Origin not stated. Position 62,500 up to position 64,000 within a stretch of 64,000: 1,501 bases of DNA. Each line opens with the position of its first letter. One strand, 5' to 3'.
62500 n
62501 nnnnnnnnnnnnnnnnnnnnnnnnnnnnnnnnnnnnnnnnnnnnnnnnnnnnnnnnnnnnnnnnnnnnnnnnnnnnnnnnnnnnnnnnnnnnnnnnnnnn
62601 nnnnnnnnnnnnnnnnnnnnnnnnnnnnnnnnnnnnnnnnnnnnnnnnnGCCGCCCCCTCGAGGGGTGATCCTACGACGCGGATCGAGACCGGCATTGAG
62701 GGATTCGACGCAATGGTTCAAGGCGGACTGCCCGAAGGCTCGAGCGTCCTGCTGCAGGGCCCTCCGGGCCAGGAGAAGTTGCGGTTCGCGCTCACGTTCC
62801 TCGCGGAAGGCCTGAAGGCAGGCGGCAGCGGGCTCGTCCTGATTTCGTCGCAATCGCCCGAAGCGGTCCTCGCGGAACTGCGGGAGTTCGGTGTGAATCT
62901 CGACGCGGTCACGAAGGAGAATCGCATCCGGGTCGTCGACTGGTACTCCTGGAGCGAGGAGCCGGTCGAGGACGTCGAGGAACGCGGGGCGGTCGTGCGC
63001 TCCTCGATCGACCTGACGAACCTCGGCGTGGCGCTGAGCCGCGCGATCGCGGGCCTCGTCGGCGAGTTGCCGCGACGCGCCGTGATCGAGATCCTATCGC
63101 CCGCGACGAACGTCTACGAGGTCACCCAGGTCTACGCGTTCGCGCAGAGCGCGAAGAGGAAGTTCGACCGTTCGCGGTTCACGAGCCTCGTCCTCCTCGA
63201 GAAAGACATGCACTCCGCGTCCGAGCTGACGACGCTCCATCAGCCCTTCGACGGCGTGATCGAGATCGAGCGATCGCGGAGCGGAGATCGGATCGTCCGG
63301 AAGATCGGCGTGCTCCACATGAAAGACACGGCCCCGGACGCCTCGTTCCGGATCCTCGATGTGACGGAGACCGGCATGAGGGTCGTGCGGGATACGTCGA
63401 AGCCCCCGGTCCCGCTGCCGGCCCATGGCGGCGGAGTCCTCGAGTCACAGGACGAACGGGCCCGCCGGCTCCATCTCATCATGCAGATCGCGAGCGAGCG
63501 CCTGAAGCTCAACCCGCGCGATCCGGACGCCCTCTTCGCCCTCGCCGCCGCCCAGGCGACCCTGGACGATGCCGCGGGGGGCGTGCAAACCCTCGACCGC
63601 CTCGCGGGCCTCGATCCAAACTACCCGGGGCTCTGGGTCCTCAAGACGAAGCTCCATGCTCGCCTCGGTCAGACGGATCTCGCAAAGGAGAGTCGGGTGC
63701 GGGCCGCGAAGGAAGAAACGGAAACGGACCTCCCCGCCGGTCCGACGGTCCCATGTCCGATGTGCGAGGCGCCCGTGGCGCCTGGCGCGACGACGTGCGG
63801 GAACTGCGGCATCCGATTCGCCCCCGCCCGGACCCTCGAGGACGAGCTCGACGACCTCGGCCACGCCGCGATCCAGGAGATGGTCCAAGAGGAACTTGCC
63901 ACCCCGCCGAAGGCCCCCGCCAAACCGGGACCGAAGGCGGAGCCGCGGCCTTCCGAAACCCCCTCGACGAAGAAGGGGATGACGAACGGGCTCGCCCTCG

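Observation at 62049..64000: Second copy of the module as a gene fusion: wHTH regulator followed by a pseudo-ATPase KaiC-like domain fused to TPR/Zn-ribbon/TNG-repeat protein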

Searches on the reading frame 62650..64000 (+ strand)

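Call 8: search_protein_families(library=pfam, proteins=[window:62650-64000:+], max_evalue=0.1)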
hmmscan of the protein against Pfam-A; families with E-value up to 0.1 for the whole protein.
window:62650-64000:+ (450 aa): 14 families
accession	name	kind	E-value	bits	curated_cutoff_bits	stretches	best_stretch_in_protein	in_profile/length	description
PF06745.19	ATPase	-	3.7e-26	92.4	26.6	1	12-248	1-229/231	KaiC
PF24336.1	DUF7504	-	4.8e-09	37.4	27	1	30-206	1-179/179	Family of unknown function (DUF7504)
PF13248.11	Zn_ribbon_3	-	2e-05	24.3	27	1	365-390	1-26/26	zinc-ribbon domain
PF14417.12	MEDS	-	0.00015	22.1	29.8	1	42-104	12-75/161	MEDS: MEthanogen/methylotroph, DcmR Sensory domain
PF13431.12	TPR_17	-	0.00034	21.1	24.4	0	285-306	6-27/34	Tetratricopeptide repeat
PF13240.11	Zn_Ribbon_1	-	0.0015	18.7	25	1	369-387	2-20/23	zinc-ribbon domain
PF12773.13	DZR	-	0.0031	18.1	27.3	1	367-387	25-45/45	Double zinc ribbon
PF05625.17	PAXNEB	-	0.0035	16.9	28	1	7-77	14-85/366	PAXNEB protein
PF14559.12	TPR_19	-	0.0064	17.2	25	1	285-335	18-68/68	Tetratricopeptide repeat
PF13428.12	TPR_14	-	0.014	16.5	23.5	0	292-332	1-41/44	Tetratricopeptide repeat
PF13371.12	TPR_9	-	0.016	15.7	35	0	274-323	11-60/73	Tetratricopeptide repeat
PF13550.12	Phage-tail_3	-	0.02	15.2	23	1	67-191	3-115/164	Putative phage tail protein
PF13432.12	TPR_16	-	0.062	14.2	32.7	0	285-326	24-65/65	Tetratricopeptide repeat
PF13414.12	TPR_11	-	0.096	12.8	26.8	0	285-304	21-40/42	TPR repeat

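Call 13: find_homologous_proteins(query=window:62680-64000:+)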
Query window:62680-64000:+ (440 aa): 144 proteins with E <= 0.001 among 8000 candidates; the best 120 are listed.
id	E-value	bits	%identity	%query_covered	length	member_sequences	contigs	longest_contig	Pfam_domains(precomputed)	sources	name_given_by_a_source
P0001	3.2e-251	852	98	90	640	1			PF06745.20,PF24336.2,PF13248.12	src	-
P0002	2.2e-240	816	88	100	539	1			PF06745.20,PF14417.13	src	-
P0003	3.7e-222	756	75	98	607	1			PF06745.20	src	-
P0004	9.4e-204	695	73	98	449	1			PF06745.20,PF24336.2,PF13248.12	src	-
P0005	1.3e-203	695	74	100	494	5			PF06745.20,PF14417.13,PF24336.2,PF13248.12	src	-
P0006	3.4e-203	694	73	100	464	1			PF06745.20,PF05625.18,PF23442.2,PF24336.2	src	-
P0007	6.5e-203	693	73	100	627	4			PF06745.20,PF14417.13,PF24336.2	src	-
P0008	3.0e-202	691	74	95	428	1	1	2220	PF06745.20,PF14417.13,PF24336.2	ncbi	ncbi:MAG TPA: ATPase domain-containing protein, partial [Thermoplasmata archaeon]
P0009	3.8e-202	690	72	100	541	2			PF06745.20,PF14417.13,PF24336.2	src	-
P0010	7.3e-202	689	72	100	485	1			PF06745.20,PF24336.2,PF13248.12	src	-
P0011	6.9e-201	686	71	100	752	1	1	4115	PF06745.20,PF14417.13,PF24336.2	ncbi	ncbi:MAG: DUF7504 family protein, partial [Thermoplasmata archaeon]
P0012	2.3e-200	684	72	100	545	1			PF06745.20,PF14417.13,PF24336.2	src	-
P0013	2.1e-199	681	72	100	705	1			PF06745.20,PF14417.13,PF24336.2,PF13248.12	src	-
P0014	2.2e-198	678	72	98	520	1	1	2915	PF06745.20,PF24336.2,PF13248.12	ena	-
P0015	1.0e-197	676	71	100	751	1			PF06745.20,PF24336.2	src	-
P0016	1.5e-197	675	71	100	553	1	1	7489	PF06745.20,PF24336.2,PF13248.12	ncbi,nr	ncbi:MAG: hypothetical protein E6J92_06965 [Methanobacteriota archaeon]|nr:MAG: hypothetical protein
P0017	1.6e-197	675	72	98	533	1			PF06745.20,PF24336.2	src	-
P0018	1.8e-197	675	71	100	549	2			PF06745.20,PF23442.2,PF24336.2,PF13248.12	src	-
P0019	3.3e-196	671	70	100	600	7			PF06745.20,PF24336.2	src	-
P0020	4.0e-196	670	71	100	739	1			PF06745.20,PF23442.2,PF24336.2,PF13248.12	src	-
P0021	1.6e-195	668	70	100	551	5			PF06745.20,PF14417.13,PF24336.2,PF13248.12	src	-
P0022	2.9e-195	667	72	98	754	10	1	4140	PF06745.20,PF24336.2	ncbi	ncbi:MAG: hypothetical protein E6J97_01350, partial [Methanobacteriota archaeon]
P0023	3.4e-195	667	72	98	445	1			PF06745.20,PF14417.13,PF05625.18,PF23442.2,PF24336.2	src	-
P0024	4.4e-195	667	72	98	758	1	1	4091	PF06745.20,PF24336.2,PF13248.12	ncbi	-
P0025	7.1e-195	666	72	98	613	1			PF06745.20,PF24336.2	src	-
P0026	7.2e-195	666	72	96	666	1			PF06745.20,PF24336.2,PF13248.12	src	-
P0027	1.0e-194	666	70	100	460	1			PF06745.20,PF14417.13,PF24336.2,PF13248.12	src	-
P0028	2.4e-194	664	76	92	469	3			PF06745.20,PF24336.2,PF13248.12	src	-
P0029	6.1e-194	663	74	95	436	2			PF06745.20,PF24336.2,PF13248.12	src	-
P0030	1.0e-193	662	71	100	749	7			PF06745.20,PF24336.2,PF13248.12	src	-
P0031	2.0e-193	661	69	100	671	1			PF06745.20,PF24336.2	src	-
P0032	3.5e-193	661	72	96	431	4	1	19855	PF06745.20,PF24336.2,PF13248.12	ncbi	ncbi:MAG: hypothetical protein E6K04_05890, partial [Methanobacteriota archaeon]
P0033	1.2e-192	659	71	98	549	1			PF06745.20,PF24336.2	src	-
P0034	1.4e-192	659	70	100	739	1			PF06745.20,PF24336.2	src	-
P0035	4.8e-192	657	70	100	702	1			PF06745.20,PF24336.2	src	-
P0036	5.6e-192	657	78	88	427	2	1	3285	PF06745.20,PF24336.2,PF13248.12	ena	-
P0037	1.1e-188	646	77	88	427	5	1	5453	PF06745.20,PF24336.2,PF13248.12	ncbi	-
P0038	4.5e-188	644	76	88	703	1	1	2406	PF20256.4,PF06745.20,PF13860.13,PF24336.2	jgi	-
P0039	2.0e-187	642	69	100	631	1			PF06745.20,PF14417.13,PF24336.2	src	-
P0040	4.8e-183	627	74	90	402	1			PF06745.20,PF14417.13,PF24336.2,PF13248.12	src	-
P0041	1.4e-182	626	76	86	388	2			PF06745.20,PF14417.13,PF24336.2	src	-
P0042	1.1e-179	616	69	98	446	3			PF06745.20,PF24336.2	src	-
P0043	5.4e-178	611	76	85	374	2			PF06745.20,PF24336.2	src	-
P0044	2.3e-177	609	69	98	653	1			PF06745.20,PF24336.2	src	-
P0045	6.9e-171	587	69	91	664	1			PF06745.20,PF24336.2,PF13248.12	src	-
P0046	6.3e-170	584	69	92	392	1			PF06745.20,PF14417.13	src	-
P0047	2.7e-168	579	72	87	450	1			PF06745.20,PF24336.2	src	-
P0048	1.0e-167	577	79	77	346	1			PF06745.20,PF24336.2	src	-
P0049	2.0e-166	573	70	86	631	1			PF06745.20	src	-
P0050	8.0e-163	561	64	100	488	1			PF06745.20,PF13248.12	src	-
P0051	3.7e-161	555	70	87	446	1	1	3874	PF06745.20,PF14417.13,PF24336.2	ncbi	-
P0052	1.4e-160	553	76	77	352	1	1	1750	PF13431.13,PF06745.20,PF14417.13,PF24336.2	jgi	-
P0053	1.2e-156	540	73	79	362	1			PF06745.20,PF14417.13,PF24336.2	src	-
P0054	6.9e-156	538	58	100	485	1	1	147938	PF06745.20,PF14417.13,PF05625.18,PF24336.2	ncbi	ncbi:MAG: hypothetical protein A3K59_06180, partial [Euryarchaeota archaeon RBG_19FT_COMBO_69_17]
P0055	2.5e-152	526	76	75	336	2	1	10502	PF06745.20,PF24336.2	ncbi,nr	ncbi:MAG TPA: ATPase domain-containing protein, partial [Thermoplasmata archaeon]|nr:ATPase domain-c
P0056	3.1e-151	522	78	72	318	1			PF06745.20,PF05625.18,PF24336.2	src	-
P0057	2.7e-149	516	78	70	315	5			PF06745.20,PF24336.2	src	-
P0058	1.1e-148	514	74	75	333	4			PF06745.20,PF14417.13,PF24336.2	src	-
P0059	2.0e-147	510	71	80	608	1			PF06745.20,PF24336.2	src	-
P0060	1.0e-146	508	56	100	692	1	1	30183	PF06745.20,PF14417.13,PF24336.2,PF13248.12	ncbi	ncbi:MAG: DUF7504 family protein, partial [Methanobacteriota archaeon]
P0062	7.3e-146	505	75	72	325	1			PF06745.20,PF14417.13,PF24336.2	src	-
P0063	5.2e-144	499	76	70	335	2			PF06745.20,PF24336.2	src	-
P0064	2.0e-143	497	54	100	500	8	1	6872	PF06745.20,PF14417.13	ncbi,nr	ncbi:MAG TPA: hypothetical protein HA326_01330, partial [Thermoplasmata archaeon]|nr:hypothetical pr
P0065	4.2e-143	496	72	73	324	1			PF06745.20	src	-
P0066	1.4e-141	491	75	70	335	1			PF06745.20,PF14417.13,PF24336.2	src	-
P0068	7.2e-139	482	79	44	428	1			PF06745.20,PF24336.2,PF13248.12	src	-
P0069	4.3e-138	479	68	53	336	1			PF06745.20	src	-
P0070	1.6e-137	477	64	60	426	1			PF06745.20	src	-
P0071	2.4e-137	477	75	68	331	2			PF06745.20,PF14417.13,PF24336.2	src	-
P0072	3.8e-134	466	51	100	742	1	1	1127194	PF06745.20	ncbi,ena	-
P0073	1.3e-133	464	78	52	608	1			PF06745.20,PF24336.2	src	-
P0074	2.1e-132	460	77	61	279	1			PF06745.20,PF14417.13,PF24336.2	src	-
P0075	9.4e-132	458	79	55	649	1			PF06745.20,PF14417.13,PF24336.2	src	-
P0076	5.9e-130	452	79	60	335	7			PF06745.20,PF14417.13,PF05625.18,PF24336.2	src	-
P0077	8.3e-129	449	74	65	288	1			PF06745.20,PF14417.13,PF05625.18,PF23442.2,PF24336.2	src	-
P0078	1.4e-128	448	85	55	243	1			PF06745.20,PF14417.13,PF24336.2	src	-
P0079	9.8e-128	445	58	82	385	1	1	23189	PF06745.20,PF23442.2,PF24336.2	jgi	-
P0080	3.9e-126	440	80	35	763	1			PF06745.20,PF13248.12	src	-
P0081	2.4e-121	424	58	59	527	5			PF06745.20,PF13248.12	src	-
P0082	1.1e-119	419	50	92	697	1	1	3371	PF06745.20,PF24336.2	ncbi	-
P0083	5.3e-119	416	73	61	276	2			PF06745.20,PF14417.13,PF23442.2,PF24336.2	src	-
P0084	1.5e-117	412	48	100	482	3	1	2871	PF13431.13,PF06745.20,PF23365.2,PF24336.2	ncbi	ncbi:MAG: ATPase domain-containing protein, partial [Candidatus Thermoplasmatota archaeon]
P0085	6.0e-117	409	79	54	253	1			PF06745.20,PF14417.13,PF05625.18,PF23442.2,PF24336.2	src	-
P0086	5.4e-116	406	68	65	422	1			PF06745.20,PF24336.2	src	-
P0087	8.3e-116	406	50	93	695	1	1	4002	PF06745.20,PF24336.2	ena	-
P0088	3.0e-115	404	80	53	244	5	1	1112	PF06745.20,PF14417.13,PF24336.2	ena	-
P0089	8.0e-115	402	80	52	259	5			PF06745.20,PF14417.13,PF24336.2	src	-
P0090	1.5e-114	402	72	60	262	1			PF06745.20,PF24336.2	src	-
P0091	1.2e-111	392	72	58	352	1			PF06745.20,PF24336.2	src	-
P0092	2.5e-111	391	75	53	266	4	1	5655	PF06745.20,PF14417.13,PF24336.2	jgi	-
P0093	1.5e-110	388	76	55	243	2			PF06745.20,PF24336.2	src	-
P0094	2.7e-110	388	73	60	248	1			PF06745.20,PF23442.2,PF24336.2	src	-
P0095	4.0e-110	387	77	40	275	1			PF06745.20,PF14417.13,PF24336.2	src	-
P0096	1.2e-109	385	77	53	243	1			PF06745.20,PF24336.2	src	-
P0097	7.2e-109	383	46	100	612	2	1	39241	PF06745.20,PF24336.2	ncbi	ncbi:MAG: hypothetical protein E6K13_03990, partial [Methanobacteriota archaeon]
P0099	5.5e-106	373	73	54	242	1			PF06745.20,PF24336.2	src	-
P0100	1.2e-104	369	68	64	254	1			PF06745.20,PF24336.2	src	-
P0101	6.1e-102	360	73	53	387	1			PF06745.20,PF24336.2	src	-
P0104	3.0e-97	345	43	100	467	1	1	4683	PF06745.20,PF14417.13,PF23442.2,PF24336.2,PF13248.12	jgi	-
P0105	1.2e-96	343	44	78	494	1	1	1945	PF14559.13,PF13431.13,PF06745.20,PF13371.13,PF12895.14,PF13428.13,PF24336.2,PF07719.24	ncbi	ncbi:MAG: ATPase domain-containing protein, partial [Candidatus Thermoplasmatota archaeon]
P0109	1.8e-94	335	72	51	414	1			PF06745.20,PF24336.2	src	-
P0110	3.7e-93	331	48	78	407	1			PF06745.20,PF24336.2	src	-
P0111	2.1e-91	325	52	55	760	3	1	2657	PF13431.13,PF06745.20,PF13414.13,PF23442.2,PF13428.13,PF24336.2,PF14559.13,PF00515.35,PF12895.14,PF13432.13,PF13181.13,PF14561.13,PF07719.24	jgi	-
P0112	9.2e-91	323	50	74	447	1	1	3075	PF06745.20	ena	-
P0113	5.9e-87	311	51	66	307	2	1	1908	PF06745.20,PF23365.2,PF24336.2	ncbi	ncbi:MAG: RAD55 family ATPase, partial [Candidatus Thermoplasmatota archaeon]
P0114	6.7e-81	291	80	40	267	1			PF06745.20,PF14417.13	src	-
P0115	5.1e-80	288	48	70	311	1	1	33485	PF06745.20,PF14417.13,PF24336.2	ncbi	ncbi:MAG: hypothetical protein A3K65_01165, partial [Euryarchaeota archaeon RBG_16_68_12]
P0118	4.9e-78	281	56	53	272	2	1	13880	PF06745.20,PF23365.2,PF14417.13,PF24336.2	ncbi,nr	ncbi:MAG TPA: ATPase domain-containing protein, partial [Thermoplasmata archaeon]|nr:ATPase domain-c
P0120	6.1e-71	258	56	51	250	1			PF06745.20,PF14417.13,PF05625.18,PF24336.2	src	-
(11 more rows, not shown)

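Call 18: find_encoding_contigs(protein=P0002, flank=3000, max_places=3)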
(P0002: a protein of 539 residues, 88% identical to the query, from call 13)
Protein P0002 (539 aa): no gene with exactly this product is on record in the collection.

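Call 19: find_encoding_contigs(protein=P0016, flank=6000, max_places=3)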
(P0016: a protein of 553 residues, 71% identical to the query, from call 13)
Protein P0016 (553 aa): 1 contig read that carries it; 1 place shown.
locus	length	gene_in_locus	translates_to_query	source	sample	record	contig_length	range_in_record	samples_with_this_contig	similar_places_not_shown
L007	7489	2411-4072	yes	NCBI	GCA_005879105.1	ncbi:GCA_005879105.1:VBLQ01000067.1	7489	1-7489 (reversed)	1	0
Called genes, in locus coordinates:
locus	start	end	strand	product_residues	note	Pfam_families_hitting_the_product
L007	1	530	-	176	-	PF02359:CDC48_N, PF02933:CDC48_2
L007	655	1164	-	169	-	PF27746:Small_heat_shock_put (weak), PF00011:HSP20, PF17886:ArsA_HSP20 (weak)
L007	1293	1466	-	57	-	PF01192:RNA_pol_Rpb6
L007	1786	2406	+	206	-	-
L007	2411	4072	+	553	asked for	PF06745:ATPase, PF24336:DUF7504, PF13248:Zn_ribbon_3 (weak)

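Call 20: find_encoding_contigs(protein=P0072, flank=8000, max_places=3)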
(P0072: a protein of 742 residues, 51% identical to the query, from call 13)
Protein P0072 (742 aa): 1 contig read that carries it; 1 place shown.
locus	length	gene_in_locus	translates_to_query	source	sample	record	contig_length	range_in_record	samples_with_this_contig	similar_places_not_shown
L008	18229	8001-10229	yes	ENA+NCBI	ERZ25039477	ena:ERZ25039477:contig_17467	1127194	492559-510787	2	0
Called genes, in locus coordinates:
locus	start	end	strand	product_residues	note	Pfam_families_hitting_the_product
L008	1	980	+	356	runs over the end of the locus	PF00483:NTP_transferase, PF12804:NTP_transf_3, PF00132:Hexapep (faint), PF25087:GMPPB_C, PF24894:Hexapep_GlmU (weak), PF25084:LbH_EIF2B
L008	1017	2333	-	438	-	PF22039:HUTI_composite_bact (weak), PF07969:Amidohydro_3 (weak), PF01979:Amidohydro_1, PF07969:Amidohydro_3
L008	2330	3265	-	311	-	PF00288:GHMP_kinases_N, PF08544:GHMP_kinases_C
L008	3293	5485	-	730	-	PF02359:CDC48_N, PF02933:CDC48_2, PF13191:AAA_16 (weak), PF00004:AAA, PF05496:RuvB_N, PF17862:AAA_lid_3, PF00004:AAA, PF17862:AAA_lid_3, +24 more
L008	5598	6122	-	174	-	PF00011:HSP20, PF17886:ArsA_HSP20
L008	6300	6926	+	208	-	PF22794:jr-ZPR1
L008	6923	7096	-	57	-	PF01192:RNA_pol_Rpb6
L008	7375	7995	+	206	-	PF12840:HTH_20 (weak), PF01047:MarR (weak), PF09339:HTH_IclR (weak), PF12802:MarR_2 (weak)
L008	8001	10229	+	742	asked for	PF06745:ATPase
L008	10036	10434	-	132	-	-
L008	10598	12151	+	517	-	-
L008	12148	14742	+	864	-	PF26596:PEF-CTERM_ARCH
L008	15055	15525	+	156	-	PF09999:DUF2240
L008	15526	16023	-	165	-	PF26602:HVO_2718_N (weak), PF13560:HTH_31 (weak), PF01381:HTH_3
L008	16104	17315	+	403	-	PF13191:AAA_16 (faint), PF16450:Prot_ATP_ID_OB_C, PF07724:AAA_2 (weak), PF00004:AAA, PF07728:AAA_5 (weak), PF23902:AAA_lid_PRS2_C (weak), PF17862:AAA_lid_3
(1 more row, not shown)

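Call 35: find_encoding_contigs(protein=P0022, flank=1500, max_places=3)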
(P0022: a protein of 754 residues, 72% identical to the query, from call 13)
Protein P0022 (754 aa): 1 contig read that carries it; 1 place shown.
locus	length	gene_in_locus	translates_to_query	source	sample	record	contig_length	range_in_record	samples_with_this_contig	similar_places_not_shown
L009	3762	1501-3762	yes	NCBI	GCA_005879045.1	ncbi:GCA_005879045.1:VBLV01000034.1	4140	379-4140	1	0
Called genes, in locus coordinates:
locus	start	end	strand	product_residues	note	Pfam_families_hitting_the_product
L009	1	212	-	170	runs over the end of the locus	PF00011:HSP20, PF17886:ArsA_HSP20 (weak)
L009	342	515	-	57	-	PF01192:RNA_pol_Rpb6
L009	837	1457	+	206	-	-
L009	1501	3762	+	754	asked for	PF06745:ATPase, PF24336:DUF7504 (weak)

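Call 36: find_encoding_contigs(protein=P0024, flank=1500, max_places=3)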
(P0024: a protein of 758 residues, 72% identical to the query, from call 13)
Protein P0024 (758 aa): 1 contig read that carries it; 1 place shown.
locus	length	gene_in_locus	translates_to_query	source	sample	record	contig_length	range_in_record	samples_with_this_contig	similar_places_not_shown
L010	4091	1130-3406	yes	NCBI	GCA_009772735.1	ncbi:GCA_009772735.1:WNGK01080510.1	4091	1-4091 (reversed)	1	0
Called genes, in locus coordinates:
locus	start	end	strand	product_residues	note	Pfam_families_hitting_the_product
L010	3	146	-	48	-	?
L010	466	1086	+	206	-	-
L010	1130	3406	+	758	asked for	PF06745:ATPase, PF24336:DUF7504, PF13248:Zn_ribbon_3 (faint)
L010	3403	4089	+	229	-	?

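Call 37: find_encoding_contigs(protein=P0037, flank=1500, max_places=3)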
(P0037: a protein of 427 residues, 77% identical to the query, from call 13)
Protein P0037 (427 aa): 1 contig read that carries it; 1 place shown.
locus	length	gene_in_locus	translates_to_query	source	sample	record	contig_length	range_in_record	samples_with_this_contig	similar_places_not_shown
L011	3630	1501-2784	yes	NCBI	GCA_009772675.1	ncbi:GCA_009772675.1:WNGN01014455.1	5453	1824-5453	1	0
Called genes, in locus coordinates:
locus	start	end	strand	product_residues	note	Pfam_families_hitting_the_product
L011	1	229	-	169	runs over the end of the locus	PF00011:HSP20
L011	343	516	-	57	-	PF01192:RNA_pol_Rpb6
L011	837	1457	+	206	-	-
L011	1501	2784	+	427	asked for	PF06745:ATPase, PF24336:DUF7504, PF13248:Zn_ribbon_3 (weak)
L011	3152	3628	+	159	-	?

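Call 38: find_encoding_contigs(protein=P0036, flank=1500, max_places=3)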
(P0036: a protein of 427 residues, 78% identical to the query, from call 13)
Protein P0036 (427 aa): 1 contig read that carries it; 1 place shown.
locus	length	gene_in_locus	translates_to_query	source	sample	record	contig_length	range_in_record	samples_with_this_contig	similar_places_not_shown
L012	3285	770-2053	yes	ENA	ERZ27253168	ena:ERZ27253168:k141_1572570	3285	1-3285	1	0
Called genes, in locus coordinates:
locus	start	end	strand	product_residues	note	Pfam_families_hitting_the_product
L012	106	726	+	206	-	-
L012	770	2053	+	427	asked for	PF06745:ATPase, PF24336:DUF7504, PF13248:Zn_ribbon_3 (weak)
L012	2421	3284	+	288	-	?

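Call 81: predict_structure(alignment_id=A6)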
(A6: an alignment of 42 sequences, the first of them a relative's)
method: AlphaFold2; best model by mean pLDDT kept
length: 752 residues; sequences in the alignment: 42
mean_pLDDT: 62.7   pTM: 0.38
mean pLDDT of the five models: 62.7, 61.3, 60.9, 60.9, 56.3
residues with pLDDT >= 90: 126; 70-90: 201; 50-70: 137; < 50: 288
segments of 3 or more residues with pLDDT < 50: 241-258, 351-356, 404-414, 422-425, 430-434, 440-442, 448-450, 454-537, 539-542, 566-605, 609-620, 631-637, 650-661, 686-697, 703-707, 712-752
pLDDT, mean of each block of 10 residues (from residue 1): 87 88 89 86 94 90 91 93 92 58 84 84 90 88 64 82 92 81 55 86 80 80 79 75 38 42 80 90 92 90 92 90 91 85 77 54 81 79 62 58 44 40 41 43 42 43 36 35 38 34 33 35 35 40 54 75 51 30 32 37 45 43 53 49 60 43 61 62 52 45 46 41 37 39 31 29
secondary structure, 60 per line:
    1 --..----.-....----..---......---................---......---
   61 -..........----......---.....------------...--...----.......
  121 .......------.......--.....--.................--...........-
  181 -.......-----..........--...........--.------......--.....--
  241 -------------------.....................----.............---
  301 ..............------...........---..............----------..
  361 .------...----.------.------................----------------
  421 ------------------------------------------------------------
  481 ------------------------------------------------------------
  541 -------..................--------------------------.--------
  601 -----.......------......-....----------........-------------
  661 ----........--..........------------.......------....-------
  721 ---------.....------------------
elements in order (helices of 4 or more, strands of 3 or more residues): H11-14 E24-29 H33-48 E52-57 H62-71 H76-81 E85-89 E102-104 E107-109 H114-127 E134-140 H143-147 H150-166 E169-176 H182-188 E194-203 E206-216 E226-231 E234-238 H260-280 H285-297 H301-314 H321-331 H335-348 E359-361 E368-370 H389-404 H548-565 E606-612 E619-624 H626-629 E640-647 E665-672 E675-684 E697-703 E710-713 E730-734
